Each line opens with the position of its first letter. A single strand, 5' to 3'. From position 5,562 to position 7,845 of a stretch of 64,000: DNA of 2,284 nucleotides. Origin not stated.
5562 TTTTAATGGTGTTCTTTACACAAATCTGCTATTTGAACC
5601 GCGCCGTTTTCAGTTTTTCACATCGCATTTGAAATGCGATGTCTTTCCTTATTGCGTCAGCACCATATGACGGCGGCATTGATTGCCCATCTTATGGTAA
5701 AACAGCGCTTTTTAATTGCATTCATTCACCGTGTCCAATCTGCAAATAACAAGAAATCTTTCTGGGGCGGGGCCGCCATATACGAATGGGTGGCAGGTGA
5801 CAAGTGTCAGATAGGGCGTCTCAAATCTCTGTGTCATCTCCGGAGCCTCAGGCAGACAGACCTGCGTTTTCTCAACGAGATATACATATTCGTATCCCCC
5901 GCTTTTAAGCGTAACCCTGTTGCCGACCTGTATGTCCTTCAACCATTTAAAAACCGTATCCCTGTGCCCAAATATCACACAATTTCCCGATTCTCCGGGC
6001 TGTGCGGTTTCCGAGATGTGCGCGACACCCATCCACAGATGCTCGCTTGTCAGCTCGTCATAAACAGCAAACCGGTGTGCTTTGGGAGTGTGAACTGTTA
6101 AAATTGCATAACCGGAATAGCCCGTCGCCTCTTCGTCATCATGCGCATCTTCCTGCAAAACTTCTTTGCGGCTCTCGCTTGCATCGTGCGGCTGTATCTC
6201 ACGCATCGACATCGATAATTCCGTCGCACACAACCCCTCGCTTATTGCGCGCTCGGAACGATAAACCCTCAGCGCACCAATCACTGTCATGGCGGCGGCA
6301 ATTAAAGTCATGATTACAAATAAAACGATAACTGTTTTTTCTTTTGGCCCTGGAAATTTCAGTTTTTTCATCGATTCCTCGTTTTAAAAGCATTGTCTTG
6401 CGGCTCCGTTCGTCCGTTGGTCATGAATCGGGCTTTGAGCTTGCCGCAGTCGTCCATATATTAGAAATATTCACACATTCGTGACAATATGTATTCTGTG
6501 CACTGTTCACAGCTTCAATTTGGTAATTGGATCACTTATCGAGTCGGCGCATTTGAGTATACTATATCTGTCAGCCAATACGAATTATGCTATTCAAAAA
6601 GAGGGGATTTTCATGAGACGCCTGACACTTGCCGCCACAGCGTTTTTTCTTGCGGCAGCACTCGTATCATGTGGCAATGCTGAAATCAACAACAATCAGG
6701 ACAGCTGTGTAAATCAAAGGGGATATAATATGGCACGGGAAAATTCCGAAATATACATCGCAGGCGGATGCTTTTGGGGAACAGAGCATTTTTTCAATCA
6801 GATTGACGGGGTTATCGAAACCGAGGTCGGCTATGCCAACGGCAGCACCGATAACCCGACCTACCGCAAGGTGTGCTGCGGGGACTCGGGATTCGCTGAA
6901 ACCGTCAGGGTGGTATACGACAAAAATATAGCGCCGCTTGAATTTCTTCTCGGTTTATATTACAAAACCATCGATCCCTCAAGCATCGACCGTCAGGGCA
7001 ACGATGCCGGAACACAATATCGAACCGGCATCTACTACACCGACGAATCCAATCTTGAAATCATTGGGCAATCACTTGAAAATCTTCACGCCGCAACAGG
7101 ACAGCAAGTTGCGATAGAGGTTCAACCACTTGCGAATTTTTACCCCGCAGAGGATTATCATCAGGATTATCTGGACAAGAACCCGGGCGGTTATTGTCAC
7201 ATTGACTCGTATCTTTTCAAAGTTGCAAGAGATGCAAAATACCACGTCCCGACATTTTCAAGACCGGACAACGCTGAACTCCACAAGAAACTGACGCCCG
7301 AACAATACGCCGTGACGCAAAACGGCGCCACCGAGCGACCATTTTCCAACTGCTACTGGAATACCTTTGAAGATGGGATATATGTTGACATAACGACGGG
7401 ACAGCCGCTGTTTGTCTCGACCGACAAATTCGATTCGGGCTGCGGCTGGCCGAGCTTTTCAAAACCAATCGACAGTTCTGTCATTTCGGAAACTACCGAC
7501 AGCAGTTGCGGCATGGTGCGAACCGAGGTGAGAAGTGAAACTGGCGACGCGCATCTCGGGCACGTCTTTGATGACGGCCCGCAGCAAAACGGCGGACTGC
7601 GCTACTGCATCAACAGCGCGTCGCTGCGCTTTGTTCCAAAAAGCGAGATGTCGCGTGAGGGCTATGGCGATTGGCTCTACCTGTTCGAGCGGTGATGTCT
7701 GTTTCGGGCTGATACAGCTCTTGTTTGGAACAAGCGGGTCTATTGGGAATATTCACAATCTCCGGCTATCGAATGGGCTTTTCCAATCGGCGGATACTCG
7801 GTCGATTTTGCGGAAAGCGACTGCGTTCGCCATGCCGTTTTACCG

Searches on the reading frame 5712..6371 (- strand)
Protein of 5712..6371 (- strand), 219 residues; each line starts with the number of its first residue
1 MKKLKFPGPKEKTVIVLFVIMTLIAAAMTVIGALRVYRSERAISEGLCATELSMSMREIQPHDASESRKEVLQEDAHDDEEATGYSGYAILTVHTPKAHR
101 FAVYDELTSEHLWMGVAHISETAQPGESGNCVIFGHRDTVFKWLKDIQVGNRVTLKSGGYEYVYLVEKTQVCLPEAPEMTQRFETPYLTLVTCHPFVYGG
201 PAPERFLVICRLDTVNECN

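Call 69: search_protein_families(library=pfam, proteins=[window:5712-6371:-], max_evalue=0.00001)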
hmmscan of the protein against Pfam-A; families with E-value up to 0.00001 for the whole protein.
window:5712-6371:- (219 aa): 1 family
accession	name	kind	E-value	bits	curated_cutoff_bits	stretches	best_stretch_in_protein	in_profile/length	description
PF04203.18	Sortase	-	8.2e-23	80.9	26.6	1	100-212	9-124/125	Sortase domain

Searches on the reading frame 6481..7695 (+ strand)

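Call 69: search_protein_families(library=pfam, proteins=[window:6481-7695:+], max_evalue=0.00001)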
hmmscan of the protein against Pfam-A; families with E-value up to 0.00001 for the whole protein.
window:6481-7695:+ (404 aa): 2 families
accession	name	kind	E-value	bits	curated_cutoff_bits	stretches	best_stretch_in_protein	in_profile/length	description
PF01625.27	PMSR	-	2.7e-59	200.3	23.7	1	90-240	1-153/153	Peptide methionine sulfoxide reductase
PF01641.26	SelR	-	1.2e-48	164.3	24.9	1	271-386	1-116/116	SelR domain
